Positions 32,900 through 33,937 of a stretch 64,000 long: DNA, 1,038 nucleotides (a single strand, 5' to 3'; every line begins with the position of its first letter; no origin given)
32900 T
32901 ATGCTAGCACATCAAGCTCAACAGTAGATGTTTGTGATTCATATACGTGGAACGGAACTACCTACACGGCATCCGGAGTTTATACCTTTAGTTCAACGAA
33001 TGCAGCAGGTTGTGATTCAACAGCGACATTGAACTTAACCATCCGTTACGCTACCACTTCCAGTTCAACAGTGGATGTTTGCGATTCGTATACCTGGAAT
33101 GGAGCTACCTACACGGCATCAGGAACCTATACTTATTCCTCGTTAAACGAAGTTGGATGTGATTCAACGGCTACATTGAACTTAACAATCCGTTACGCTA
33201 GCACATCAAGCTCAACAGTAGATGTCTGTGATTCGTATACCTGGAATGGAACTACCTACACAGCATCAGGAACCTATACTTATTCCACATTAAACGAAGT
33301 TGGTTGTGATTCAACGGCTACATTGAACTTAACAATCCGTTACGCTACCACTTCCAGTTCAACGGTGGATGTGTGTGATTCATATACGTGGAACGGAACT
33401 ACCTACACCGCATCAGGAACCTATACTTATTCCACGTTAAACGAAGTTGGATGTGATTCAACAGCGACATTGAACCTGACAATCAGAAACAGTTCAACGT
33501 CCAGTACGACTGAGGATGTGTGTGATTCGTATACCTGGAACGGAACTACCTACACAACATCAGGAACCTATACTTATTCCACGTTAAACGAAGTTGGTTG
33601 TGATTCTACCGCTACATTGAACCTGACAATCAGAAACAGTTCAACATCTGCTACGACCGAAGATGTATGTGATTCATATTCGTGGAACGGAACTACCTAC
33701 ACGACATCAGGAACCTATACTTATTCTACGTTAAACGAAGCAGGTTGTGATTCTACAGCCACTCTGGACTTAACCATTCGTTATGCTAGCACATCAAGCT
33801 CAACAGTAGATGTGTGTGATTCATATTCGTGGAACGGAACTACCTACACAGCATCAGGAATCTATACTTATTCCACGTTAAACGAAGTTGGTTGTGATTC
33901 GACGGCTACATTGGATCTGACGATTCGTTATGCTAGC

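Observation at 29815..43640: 94 tandem copies of a 49-aa two-cysteine repeat that I cannot assign to a named family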

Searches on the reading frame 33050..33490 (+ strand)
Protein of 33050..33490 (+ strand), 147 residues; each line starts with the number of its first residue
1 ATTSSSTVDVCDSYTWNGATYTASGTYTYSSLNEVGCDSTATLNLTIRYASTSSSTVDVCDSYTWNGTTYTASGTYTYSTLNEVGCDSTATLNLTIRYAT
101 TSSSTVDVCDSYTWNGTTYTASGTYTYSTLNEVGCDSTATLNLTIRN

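Call 27: predict_structure(alignment_id=A1)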
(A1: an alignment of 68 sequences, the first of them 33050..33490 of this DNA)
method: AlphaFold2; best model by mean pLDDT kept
length: 147 residues; sequences in the alignment: 68
mean_pLDDT: 90.4   pTM: 0.59
mean pLDDT of the five models: 90.4, 90.3, 89.7, 89.4, 87.0
residues with pLDDT >= 90: 90; 70-90: 56; 50-70: 1; < 50: 0
segments of 3 or more residues with pLDDT < 50: none
pLDDT, mean of each block of 10 residues (from residue 1): 84 91 93 86 90 90 94 94 84 91 94 94 93 86 95
secondary structure, 60 per line:
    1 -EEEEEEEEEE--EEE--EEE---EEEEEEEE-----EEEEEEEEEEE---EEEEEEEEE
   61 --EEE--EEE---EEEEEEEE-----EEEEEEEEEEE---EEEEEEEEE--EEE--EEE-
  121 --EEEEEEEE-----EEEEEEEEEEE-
elements in order: E2-11 E14-16 E19-21 E25-32 E38-48 E52-60 E63-65 E68-70 E74-81 E87-97 E101-109 E112-114 E117-119 E123-130 E136-146

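Call 29: fold_search(model_id=the predicted structure, library=pdb)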
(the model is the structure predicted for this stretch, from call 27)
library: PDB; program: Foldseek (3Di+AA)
matches with E <= 10: 443; with E <= 0.001: 2
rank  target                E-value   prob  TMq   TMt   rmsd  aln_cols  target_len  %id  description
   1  9flp_A                9.4e-06  1.00  0.36  0.09   9.0       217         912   18  CryoEM structure of the neck (1403-2314) in the grappling hook protein A (GhpA) in the bacterium Aureispira sp. CCB-QB (released 2024-10-16)
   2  9fls_A                4.4e-04  1.00  0.38  0.21   7.7       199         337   18  CryoEM structure of the fragment-3 (2061-2397) in the grappling hook protein A (GhpA) in the bacterium Aureispira sp.  (released 2024-10-16)
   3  4l3a_A                1.1e-03  0.99  0.35  0.15   8.6       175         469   13  Crystal structure of Internalin K (InlK) from Listeria monocytogenes (released 2013-08-28)
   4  9flw_A                3.2e-03  0.99  0.38  0.16   8.2       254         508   14  CryoEM structure of the fragment-6 (3571-4078) in the grappling hook protein A (GhpA) in the bacterium Aureispira sp.  (released 2024-10-16)
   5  6e57_C                7.3e-03  0.75  0.21  0.11  20.1       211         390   12  Bacteroides ovatus mixed-linkage glucan utilization locus (MLGUL) SGBP-B in complex with mixed-linkage heptasaccharide (released 2019-05-29)
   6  6e57_B                7.8e-03  0.69  0.21  0.11  21.0       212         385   12  Bacteroides ovatus mixed-linkage glucan utilization locus (MLGUL) SGBP-B in complex with mixed-linkage heptasaccharide (released 2019-05-29)
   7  4x83_A                9.9e-03  0.94  0.32  0.15  20.0       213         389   12  Crystal structure of Dscam1 isoform 7.44, N-terminal four Ig domains (released 2015-12-16)
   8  8egx_A                1.1e-02  0.41  0.20  0.10  13.1       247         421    8  Complex of Fat4(EC1-4) bound to Dchs1(EC1-4) (released 2023-02-22)
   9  4r6u_C                1.7e-02  0.13  0.15  0.09  20.1       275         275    9  IL-18 receptor complex (released 2014-10-15)
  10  5k6z_B                1.9e-02  0.28  0.19  0.10  20.5       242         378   10  Sidekick chimera containing sidekick-2 immunoglobulin domains 1-2 and sidekick-1 immunoglobulin domains 3-4 (released 2016-09-28)
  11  7ol4_D                2.3e-02  0.54  0.28  0.10  18.2       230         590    8  Mouse contactin-1 neurofascin-155 immunoglobulin domains adhesion complex (released 2022-12-14)
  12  9ijj_4J               2.6e-02  0.63  0.29  0.10  11.4       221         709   10  In situ structure of the central apparatus in mouse sperm axoneme. (released 2025-06-04)
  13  4r6u_A                2.6e-02  0.12  0.14  0.09  20.0       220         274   10  IL-18 receptor complex (released 2014-10-15)
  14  6s5y_B                3.9e-02  0.20  0.18  0.17  14.5       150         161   11  Structure of tandemly arrayed consecutive Rib domains (Rib2R) from Group B Streptococcal species Streptococcus agalact (released 2019-12-11)
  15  5irb_B                4.2e-02  0.72  0.29  0.17   9.8       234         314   11  Structural insight into host cell surface retention of a 1.5-MDa bacterial ice-binding adhesin (released 2017-07-19)
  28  8yke                  1.0e-01  0.51  0.20  0.20  10.6       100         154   11  Structure of two consecutively arrayed Rib domains (Rib8-9) from surface adhesin of Limosilactobacillus reuteri (released 2025-03-05)
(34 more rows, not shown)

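Call 31: search_solved_structures(query=A1, max_evalue=10, show_alignments=3)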
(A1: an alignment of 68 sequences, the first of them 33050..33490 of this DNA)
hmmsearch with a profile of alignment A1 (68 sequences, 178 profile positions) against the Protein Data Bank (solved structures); distinct sequences matched with E-value up to 10: 1.
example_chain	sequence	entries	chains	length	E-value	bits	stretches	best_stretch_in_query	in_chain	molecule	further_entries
8w3r_A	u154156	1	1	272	0.62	13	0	108-150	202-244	A4 single-chain fragment variable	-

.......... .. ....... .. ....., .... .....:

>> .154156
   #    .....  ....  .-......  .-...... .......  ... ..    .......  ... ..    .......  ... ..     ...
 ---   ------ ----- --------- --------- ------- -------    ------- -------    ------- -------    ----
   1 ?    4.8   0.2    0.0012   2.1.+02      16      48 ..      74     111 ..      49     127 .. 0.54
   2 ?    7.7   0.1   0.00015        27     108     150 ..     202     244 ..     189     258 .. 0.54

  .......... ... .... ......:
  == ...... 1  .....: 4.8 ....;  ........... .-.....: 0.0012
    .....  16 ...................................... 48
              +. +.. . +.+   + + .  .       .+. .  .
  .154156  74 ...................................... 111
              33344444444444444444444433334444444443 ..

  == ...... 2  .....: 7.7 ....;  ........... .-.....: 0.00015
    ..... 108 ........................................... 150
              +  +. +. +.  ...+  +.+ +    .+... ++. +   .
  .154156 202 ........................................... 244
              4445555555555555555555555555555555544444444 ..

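Call 34: search_protein_representatives(alignment_id=A1)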
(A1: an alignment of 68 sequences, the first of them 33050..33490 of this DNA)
Query: 68 sequences, 178 profile positions. Proteins with E-value up to 0.001 (for the whole library): 29751; up to 1e-10: 20936; up to 1e-30: 10095. The best 150 are listed.
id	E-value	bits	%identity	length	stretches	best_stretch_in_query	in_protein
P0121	0.0e+00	3698.1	-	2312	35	23-127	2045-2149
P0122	0.0e+00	3364.0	-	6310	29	24-130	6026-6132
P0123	0.0e+00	3135.6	-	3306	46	11-147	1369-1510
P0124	0.0e+00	3030.5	-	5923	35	13-132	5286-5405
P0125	0.0e+00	2980.4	-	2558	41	30-137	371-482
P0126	0.0e+00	2756.3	-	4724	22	20-133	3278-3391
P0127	0.0e+00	2543.9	-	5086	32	7-127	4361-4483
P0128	0.0e+00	2422.9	-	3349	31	28-131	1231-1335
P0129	0.0e+00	2388.0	-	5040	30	17-128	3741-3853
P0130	0.0e+00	2297.4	-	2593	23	22-133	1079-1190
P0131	0.0e+00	2295.5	-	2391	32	8-141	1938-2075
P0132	0.0e+00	2274.7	-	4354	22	19-129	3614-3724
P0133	0.0e+00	2263.7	-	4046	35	23-142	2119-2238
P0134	0.0e+00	2204.5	-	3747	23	12-132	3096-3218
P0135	0.0e+00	2178.3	-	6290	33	20-132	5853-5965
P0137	0.0e+00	2132.0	-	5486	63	10-148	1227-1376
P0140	0.0e+00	2092.6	-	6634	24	23-165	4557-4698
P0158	0.0e+00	1848.6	-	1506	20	20-130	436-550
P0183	0.0e+00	1570.1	-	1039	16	9-133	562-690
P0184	0.0e+00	1558.5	-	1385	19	21-142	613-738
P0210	0.0e+00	1378.6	-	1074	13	9-125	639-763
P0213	0.0e+00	1363.1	-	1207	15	14-142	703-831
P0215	0.0e+00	1352.1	-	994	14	27-137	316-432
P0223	0.0e+00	1322.4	-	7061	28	7-124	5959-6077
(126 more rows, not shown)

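Call 36: search_protein_families(library=pfam, max_evalue=0.001, proteins=[P0121, P0183, P0215, P0210, P0158, P0184, P0213])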
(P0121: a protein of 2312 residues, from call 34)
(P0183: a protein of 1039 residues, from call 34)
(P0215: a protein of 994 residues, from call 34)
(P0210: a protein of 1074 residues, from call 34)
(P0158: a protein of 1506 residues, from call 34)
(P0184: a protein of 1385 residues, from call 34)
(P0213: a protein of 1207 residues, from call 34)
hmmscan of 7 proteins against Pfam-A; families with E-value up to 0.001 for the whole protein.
P0121 (2312 aa): 2 families
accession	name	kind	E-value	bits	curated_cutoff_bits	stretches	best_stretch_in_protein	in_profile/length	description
PF13585.12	CHU_C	-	4.4e-21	75.2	27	1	2229-2310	2-86/86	CHU_C Type IX secretion signal domain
PF04376.19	ATE_N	-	1.9e-05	25.3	27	0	2073-2092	38-57/72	Arginine-tRNA-protein transferase, N terminus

P0183 (1039 aa): 6 families
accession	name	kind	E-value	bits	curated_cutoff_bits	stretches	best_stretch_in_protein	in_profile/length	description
PF19921.4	bpX5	-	3.2e-22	79.1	27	0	836-864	46-74/135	MoxR-vWA-beta-propeller ternary system domain bpX5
PF21940.1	Pfc11_Rna14-15-ID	-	8.7e-18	64.7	27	0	810-838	31-59/111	Pfc11 Rna14/15 interacting domain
PF18962.6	Por_Secre_tail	-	1.1e-12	48.5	27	1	974-1030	1-67/75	Secretion system C-terminal sorting domain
PF03627.19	PapG_N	-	1.2e-07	32.1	25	0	477-501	54-78/226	PapG carbohydrate binding domain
PF18781.7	Phage_spike_2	-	5e-06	27.3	25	0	750-793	10-53/76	Phage spike trimer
PF06206.17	CpeT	-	2.1e-05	24.9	21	0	323-380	95-155/181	CpeT/CpcT family (DUF1001)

P0215 (994 aa): 6 families
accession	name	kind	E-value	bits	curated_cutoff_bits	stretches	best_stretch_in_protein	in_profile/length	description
PF00801.26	PKD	-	5.3e-09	36.4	23.5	0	235-255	52-72/80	PKD domain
PF18911.6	PKD_4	-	1.3e-08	35.2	27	0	287-308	55-76/85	PKD domain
PF25466.1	MPK1_gelsolin_C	-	2.1e-07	31.4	27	0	261-305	20-64/105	MPK1 gelsolin domain C-terminal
PF08702.15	Fib_alpha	-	3e-06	27.9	29.9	0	254-322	36-105/143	Fibrinogen alpha/beta chain family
PF19081.6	Ig_7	-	4.8e-06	27.2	27.3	1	140-212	5-84/84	Ig-like domain CHU_C associated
PF16820.11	PKD_3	-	7.7e-05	22.9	26.3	0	161-193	32-64/68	PKD-like domain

P0210 (1074 aa): 3 families
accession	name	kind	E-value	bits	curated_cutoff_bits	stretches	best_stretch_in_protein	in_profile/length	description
PF18962.6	Por_Secre_tail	-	8.2e-12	45.7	27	1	1005-1071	1-73/75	Secretion system C-terminal sorting domain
PF00801.26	PKD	-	4.7e-09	36.6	23.5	0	415-441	48-74/80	PKD domain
PF18911.6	PKD_4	-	0.00015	22.2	27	0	624-650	53-80/85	PKD domain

P0158 (1506 aa): 1 family
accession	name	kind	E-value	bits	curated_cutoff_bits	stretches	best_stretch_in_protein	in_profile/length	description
PF09479.16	Flg_new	-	9.1e-15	55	27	1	853-921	1-65/65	Listeria-Bacteroides repeat domain (List_Bact_rpt)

P0184 (1385 aa): 2 families
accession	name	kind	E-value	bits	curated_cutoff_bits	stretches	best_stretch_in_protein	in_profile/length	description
PF18962.6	Por_Secre_tail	-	1.2e-08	35.5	27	1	1314-1377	1-69/75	Secretion system C-terminal sorting domain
PF06715.18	Gp5_C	-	4.9e-06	26.7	20.4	0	791-801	1-11/24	Gp5 C-terminal repeat (3 copies)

P0213 (1207 aa): 1 family
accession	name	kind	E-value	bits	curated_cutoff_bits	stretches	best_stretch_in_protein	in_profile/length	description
PF18962.6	Por_Secre_tail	-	3.4e-09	37.3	27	1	1137-1205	1-75/75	Secretion system C-terminal sorting domain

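Call 37: list_cluster_members(proteins=[P0121, P0122, P0123, P0124, P0125, P0137, P0183, P0223, P0140, P0158])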
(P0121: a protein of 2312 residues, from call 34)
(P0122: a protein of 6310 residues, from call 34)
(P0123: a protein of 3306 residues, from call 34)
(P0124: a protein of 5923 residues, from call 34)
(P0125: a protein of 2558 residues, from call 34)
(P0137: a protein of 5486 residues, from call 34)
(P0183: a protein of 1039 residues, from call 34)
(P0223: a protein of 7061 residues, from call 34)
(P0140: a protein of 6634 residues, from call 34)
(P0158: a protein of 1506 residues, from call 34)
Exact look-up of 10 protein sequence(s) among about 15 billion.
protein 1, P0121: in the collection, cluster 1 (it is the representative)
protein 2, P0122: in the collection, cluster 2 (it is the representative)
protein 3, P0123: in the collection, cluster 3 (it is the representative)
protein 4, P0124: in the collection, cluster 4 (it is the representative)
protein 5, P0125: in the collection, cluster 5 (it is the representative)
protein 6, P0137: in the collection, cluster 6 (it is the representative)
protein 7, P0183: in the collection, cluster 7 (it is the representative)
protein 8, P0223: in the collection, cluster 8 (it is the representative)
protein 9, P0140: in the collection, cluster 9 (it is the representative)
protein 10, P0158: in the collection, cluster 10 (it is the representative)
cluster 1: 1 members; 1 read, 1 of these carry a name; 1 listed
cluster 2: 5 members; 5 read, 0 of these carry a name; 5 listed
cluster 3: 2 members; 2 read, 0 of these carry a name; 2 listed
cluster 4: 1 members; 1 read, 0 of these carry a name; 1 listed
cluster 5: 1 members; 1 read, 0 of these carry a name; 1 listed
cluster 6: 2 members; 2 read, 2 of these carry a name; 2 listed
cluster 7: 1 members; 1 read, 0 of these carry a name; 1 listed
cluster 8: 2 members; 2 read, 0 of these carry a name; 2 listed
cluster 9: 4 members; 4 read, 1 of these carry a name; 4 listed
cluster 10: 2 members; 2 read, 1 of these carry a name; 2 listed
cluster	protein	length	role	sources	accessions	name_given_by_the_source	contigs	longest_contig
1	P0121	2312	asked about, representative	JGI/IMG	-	gliding motility-associated-like protein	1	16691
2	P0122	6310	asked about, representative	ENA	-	-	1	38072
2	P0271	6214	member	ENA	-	-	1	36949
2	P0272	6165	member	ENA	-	-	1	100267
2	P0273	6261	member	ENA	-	-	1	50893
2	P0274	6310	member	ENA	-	-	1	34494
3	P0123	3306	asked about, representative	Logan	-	-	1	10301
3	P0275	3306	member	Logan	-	-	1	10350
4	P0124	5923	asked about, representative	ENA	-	-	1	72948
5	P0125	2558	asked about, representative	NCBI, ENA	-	-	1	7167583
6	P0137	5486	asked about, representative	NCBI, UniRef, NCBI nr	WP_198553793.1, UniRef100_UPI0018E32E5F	Ig-like domain-containing protein [Tenacibaculum sp. Bg11-29] | Ig-like domain-containing protein n=1 Tax=Tenacibaculum sp. Bg11-29 TaxID=2058306 ...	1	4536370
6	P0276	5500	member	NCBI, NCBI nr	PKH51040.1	hypothetical protein CXF68_10250 [Tenacibaculum sp. Bg11-29]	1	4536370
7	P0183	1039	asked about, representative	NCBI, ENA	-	-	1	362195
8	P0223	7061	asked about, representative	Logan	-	-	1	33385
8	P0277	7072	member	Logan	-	-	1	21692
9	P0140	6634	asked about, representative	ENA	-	-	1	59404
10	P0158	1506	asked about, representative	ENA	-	-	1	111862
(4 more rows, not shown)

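Call 52: search_protein_families(library=pfam, alignment_id=A1, max_evalue=1)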
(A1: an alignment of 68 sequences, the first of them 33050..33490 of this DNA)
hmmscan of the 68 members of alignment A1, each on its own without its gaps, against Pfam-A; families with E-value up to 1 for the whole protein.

A. member 1, window:33050-33490:+ (147 aa): 8 families
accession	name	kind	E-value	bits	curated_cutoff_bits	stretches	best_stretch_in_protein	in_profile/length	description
PF08191.17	LRR_adjacent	-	0.0014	19.2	21.8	0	64-85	21-42/57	LRR adjacent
PF10905.13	DUF2695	-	0.0033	18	25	0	76-101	4-27/53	Protein of unknown function (DUF2695)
PF04376.19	ATE_N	-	0.033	14.8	27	0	73-99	38-64/72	Arginine-tRNA-protein transferase, N terminus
PF13785.11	DUF4178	-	0.043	14.4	25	0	62-80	5-23/136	Domain of unknown function (DUF4178)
PF23051.1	DUF7040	-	0.11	13.4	27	0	103-133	83-113/116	Domain of unknown function (DUF7040)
PF18667.6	BppU_IgG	-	0.12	13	27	0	36-77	41-82/96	Baseplate upper protein immunoglobulin like domain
PF12456.14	hSac2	-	0.18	11.8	26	0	72-98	88-114/115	Inositol phosphatase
PF03944.20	Endotoxin_C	-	0.53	11.1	21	0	35-65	46-76/142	delta endotoxin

B. families by the number of members that match (of 68 scanned): 124 families (the first 25 are shown)
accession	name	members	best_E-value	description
PF08191.17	LRR_adjacent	21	0.00018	LRR adjacent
PF12158.14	DUF3592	19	0.0074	Domain of unknown function (DUF3592)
PF10905.13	DUF2695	18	0.00019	Protein of unknown function (DUF2695)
PF13785.11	DUF4178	13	0.00084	Domain of unknown function (DUF4178)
PF04376.19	ATE_N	13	0.0011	Arginine-tRNA-protein transferase, N terminus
PF22066.2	Cep192_D8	8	7.5e-05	Cep192 domain 8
PF16862.10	Glyco_hydro_79C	7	0.013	Glycosyl hydrolase family 79 C-terminal beta domain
PF24542.1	Ig_TPPC8_C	7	0.027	TPPC8 C-terminal Ig-like domain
PF12456.14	hSac2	6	0.004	Inositol phosphatase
PF23051.1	DUF7040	6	0.044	Domain of unknown function (DUF7040)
PF18888.5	DUF5650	5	0.039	Repeat of unknown function (DUF5650)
PF07258.19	COMM_domain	4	8.9e-06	COMM domain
PF09244.16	Suc_Porlyase_C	4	0.0054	Sucrose phosphorylase, C-terminal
PF11565.13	PorB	4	0.0063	Alpha helical Porin B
PF11486.13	DUF3212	4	0.019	Protein of unknown function (DUF3212)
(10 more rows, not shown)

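Call 80: fold_search(model_id=the predicted structure, library=viral)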
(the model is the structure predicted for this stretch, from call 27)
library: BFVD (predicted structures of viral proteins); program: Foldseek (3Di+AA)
matches with E <= 10: 293; with E <= 0.001: 2
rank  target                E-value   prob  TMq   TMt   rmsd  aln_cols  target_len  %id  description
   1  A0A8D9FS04            7.4e-12  1.00  0.42  0.06  11.2       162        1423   28  Putative signaling protein [uncultured marine phage]
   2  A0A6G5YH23            9.4e-04  0.54  0.20  0.09  15.8       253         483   10  (no name in the UniProt tables at hand)
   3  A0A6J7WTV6            4.0e-03  0.99  0.39  0.36   6.8       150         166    8  Uncharacterized protein [uncultured Caudovirales phage]
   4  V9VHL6                4.2e-03  0.77  0.22  0.13  15.2       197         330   11  BIG2 domain-containing protein [Achromobacter phage JWAlpha]
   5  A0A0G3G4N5            4.5e-03  0.72  0.23  0.14  16.6       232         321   12  Interleukin-1-binding protein [Raccoon poxvirus]
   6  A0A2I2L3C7            5.4e-03  0.66  0.28  0.07  27.2       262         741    7  Immunoglobulin-like fold protein [Orpheovirus IHUMI-LCC2]
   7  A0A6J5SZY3            6.0e-03  0.77  0.26  0.06  11.5       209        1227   11  Ig [uncultured Caudovirales phage]
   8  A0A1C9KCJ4            7.7e-03  0.57  0.21  0.11  19.6       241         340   12  Ifn-alpha/beta receptor glycoprotein [Volepox virus]
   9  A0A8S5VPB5            7.7e-03  0.38  0.20  0.09  15.8       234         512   10  (no name in the UniProt tables at hand)
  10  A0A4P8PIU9            1.0e-02  0.54  0.22  0.12  16.1       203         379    9  ORF25 [White sturgeon adenovirus 1]
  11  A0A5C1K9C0            1.5e-02  0.80  0.33  0.19  11.2       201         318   12  Bacterial Ig-like domain protein [Shigella phage SGF2]
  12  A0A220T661            2.3e-02  0.33  0.21  0.11  19.4       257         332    9  IL-1 receptor-like protein [Eptesipox virus]
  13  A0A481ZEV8            2.3e-02  0.20  0.19  0.05  15.2       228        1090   11  Putative Ig domain protein [Pithovirus LCPAC404]
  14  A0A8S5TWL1            2.3e-02  0.16  0.17  0.04  26.1       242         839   11  Tail protein [Siphoviridae sp. ctcx61]
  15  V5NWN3                2.7e-02  0.51  0.24  0.06  13.1       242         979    9  Putative carcinoembryonic antigen-related cell adhesion molecule 1 isoform protein [Chelonid alphaherpesvirus 5]
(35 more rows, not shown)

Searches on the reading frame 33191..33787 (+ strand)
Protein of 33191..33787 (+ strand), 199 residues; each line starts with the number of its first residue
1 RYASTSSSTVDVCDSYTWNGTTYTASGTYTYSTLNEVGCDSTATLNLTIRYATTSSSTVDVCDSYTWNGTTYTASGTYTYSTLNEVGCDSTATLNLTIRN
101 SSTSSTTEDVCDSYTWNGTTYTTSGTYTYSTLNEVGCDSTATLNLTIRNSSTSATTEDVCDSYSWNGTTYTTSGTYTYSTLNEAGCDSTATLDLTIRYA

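Call 4: search_protein_families(library=pfam, max_evalue=1, proteins=[window:33191-33787:+])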
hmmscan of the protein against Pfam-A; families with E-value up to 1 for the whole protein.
seq(199 aa): 8 families
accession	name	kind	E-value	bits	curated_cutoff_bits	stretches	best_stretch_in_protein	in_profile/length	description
PF10905.13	DUF2695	-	1.1e-05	25.9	25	0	127-161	4-37/53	Protein of unknown function (DUF2695)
PF08191.17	LRR_adjacent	-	0.00064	20.3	21.8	0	115-136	21-42/57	LRR adjacent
PF04376.19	ATE_N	-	0.00097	19.8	27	0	124-150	38-64/72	Arginine-tRNA-protein transferase, N terminus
PF09244.16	Suc_Porlyase_C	-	0.019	15.9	23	0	106-158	10-61/67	Sucrose phosphorylase, C-terminal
PF13785.11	DUF4178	-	0.032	14.8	25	0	113-131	5-23/136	Domain of unknown function (DUF4178)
PF12456.14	hSac2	-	0.09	12.8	26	0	172-198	88-114/115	Inositol phosphatase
PF12158.14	DUF3592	-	0.62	11.2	25.3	0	100-126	16-42/84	Domain of unknown function (DUF3592)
PF24542.1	Ig_TPPC8_C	-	0.74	10.1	27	0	88-123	34-69/103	TPPC8 C-terminal Ig-like domain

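Call 5: search_protein_families(library=ncbifam, max_evalue=1, proteins=[window:33191-33787:+])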
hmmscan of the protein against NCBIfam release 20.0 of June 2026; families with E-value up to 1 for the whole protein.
seq(199 aa): 1 family
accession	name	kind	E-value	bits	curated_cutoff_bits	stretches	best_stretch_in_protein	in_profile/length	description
TIGR03786.1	strep_pil_rpt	domain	0.07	13.4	31.85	0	169-187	5-23/70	streptococcal pilin isopeptide linkage domain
